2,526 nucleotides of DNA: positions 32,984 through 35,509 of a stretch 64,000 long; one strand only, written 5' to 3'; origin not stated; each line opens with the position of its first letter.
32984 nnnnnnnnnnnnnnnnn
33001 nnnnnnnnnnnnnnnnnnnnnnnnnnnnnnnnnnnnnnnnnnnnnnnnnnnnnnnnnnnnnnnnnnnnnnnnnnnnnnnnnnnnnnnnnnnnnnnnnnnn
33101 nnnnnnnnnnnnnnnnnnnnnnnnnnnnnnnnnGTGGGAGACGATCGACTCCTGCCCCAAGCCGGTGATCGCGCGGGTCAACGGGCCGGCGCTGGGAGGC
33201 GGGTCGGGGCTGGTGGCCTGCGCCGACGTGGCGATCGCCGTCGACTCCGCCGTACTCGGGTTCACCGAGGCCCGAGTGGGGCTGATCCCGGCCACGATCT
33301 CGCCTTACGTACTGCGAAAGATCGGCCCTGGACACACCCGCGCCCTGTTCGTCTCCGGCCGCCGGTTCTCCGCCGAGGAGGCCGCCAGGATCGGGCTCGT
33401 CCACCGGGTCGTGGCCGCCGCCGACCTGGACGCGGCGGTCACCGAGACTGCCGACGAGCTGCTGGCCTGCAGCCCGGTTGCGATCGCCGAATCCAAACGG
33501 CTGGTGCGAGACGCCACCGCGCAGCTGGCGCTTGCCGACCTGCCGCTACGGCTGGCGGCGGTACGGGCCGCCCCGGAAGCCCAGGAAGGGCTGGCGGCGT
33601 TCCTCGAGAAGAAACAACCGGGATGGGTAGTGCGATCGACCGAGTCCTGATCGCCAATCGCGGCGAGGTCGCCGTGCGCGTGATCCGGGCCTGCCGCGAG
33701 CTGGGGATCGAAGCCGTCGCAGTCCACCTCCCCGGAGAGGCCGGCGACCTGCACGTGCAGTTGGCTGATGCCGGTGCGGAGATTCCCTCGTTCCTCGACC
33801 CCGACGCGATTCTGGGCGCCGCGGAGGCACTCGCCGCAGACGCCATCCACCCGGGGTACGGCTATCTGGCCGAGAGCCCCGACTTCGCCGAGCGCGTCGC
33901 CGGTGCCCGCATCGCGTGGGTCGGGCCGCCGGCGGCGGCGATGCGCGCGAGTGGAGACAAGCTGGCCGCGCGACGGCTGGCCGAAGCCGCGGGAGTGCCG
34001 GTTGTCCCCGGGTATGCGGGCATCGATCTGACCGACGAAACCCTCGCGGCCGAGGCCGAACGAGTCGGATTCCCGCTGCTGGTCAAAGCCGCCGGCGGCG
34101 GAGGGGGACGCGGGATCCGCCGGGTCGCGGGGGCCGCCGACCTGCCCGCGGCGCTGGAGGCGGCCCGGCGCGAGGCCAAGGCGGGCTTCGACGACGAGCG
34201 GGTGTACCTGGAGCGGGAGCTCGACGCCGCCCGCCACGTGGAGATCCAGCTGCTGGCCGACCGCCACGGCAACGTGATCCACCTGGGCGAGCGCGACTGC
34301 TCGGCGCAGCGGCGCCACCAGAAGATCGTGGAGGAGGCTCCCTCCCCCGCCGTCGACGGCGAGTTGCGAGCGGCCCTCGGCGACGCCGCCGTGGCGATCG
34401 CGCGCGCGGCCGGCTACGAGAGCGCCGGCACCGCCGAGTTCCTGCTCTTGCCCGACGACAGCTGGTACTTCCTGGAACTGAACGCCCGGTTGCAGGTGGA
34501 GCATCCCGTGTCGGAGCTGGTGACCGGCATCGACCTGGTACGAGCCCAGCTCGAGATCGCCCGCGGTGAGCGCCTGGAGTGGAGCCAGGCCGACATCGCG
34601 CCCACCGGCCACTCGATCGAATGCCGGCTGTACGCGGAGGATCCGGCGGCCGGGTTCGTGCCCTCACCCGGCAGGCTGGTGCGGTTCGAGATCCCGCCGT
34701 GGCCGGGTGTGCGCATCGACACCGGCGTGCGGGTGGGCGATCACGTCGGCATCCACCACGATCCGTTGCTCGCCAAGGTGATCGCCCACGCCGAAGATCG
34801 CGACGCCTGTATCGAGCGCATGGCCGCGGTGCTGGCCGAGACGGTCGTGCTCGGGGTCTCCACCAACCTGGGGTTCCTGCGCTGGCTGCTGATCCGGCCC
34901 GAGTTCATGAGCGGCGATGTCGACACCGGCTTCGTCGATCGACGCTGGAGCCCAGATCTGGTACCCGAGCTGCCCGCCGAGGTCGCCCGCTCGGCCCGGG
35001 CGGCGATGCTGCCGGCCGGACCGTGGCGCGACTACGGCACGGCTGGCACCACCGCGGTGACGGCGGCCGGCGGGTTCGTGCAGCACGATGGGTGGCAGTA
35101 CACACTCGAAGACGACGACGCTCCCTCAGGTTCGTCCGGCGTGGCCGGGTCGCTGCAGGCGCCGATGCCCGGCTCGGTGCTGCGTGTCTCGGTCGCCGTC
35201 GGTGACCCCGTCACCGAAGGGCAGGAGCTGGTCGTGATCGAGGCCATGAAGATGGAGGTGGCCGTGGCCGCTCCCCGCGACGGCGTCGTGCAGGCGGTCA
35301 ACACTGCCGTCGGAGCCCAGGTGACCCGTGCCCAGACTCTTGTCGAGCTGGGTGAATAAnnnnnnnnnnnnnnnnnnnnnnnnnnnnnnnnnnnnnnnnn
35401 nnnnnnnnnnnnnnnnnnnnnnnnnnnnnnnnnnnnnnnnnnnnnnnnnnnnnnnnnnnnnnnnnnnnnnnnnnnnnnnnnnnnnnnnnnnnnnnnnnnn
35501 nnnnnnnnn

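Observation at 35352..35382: The palindrome inside the liu-like operon supplies the stop of MCC-alpha and probably the start of HMG-CoA lyase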

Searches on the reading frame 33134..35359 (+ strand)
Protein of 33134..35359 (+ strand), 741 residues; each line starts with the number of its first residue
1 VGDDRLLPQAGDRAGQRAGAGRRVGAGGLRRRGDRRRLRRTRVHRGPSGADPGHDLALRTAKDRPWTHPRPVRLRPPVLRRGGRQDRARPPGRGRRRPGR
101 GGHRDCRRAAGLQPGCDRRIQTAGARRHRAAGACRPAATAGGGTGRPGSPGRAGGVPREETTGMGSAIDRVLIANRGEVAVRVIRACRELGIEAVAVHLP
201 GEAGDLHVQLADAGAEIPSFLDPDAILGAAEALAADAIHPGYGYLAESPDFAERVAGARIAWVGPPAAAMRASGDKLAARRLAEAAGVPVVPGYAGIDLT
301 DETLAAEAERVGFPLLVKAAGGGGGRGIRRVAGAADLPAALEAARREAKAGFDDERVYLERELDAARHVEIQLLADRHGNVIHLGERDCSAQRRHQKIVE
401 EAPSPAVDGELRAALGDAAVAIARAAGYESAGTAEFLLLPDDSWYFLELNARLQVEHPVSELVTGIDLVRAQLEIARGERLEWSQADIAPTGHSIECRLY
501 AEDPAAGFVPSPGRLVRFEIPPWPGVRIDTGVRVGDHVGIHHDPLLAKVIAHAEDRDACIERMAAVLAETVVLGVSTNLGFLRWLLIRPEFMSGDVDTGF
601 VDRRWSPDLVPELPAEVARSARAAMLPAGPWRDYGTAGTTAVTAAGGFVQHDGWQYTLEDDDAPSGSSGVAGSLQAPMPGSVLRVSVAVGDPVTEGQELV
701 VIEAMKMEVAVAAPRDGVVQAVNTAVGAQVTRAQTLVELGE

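Call 9: search_protein_families(library=pfam, proteins=[window:33134-35359:+])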
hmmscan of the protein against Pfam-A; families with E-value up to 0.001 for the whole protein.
window:33134-35359:+ (741 aa): 7 families
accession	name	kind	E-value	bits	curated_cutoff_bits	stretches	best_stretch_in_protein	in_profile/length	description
PF02786.22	CPSase_L_D2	-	5.9e-66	222.4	19.8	1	275-482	1-209/211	Carbamoyl-phosphate synthase L chain, ATP binding domain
PF02785.25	Biotin_carb_C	-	8.2e-34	116.4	32.4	1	496-602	1-107/108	Biotin carboxylase C-terminal domain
PF00289.28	Biotin_carb_N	-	5.9e-32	110.9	25.5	1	168-270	2-110/110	Biotin carboxylase, N-terminal domain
PF00364.28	Biotin_lipoyl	-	7.3e-16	58.2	22.1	1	674-739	3-73/73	Biotin-requiring enzyme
PF07478.18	Dala_Dala_lig_C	-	3.5e-07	30.4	24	1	286-450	5-173/204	D-ala D-ala ligase C-terminus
PF02222.28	ATP-grasp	-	0.00015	21.9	27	1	284-366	4-79/179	ATP-grasp domain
PF13437.12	HlyD_3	-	0.00046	21.3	22.2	0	674-705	2-33/106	HlyD family secretion protein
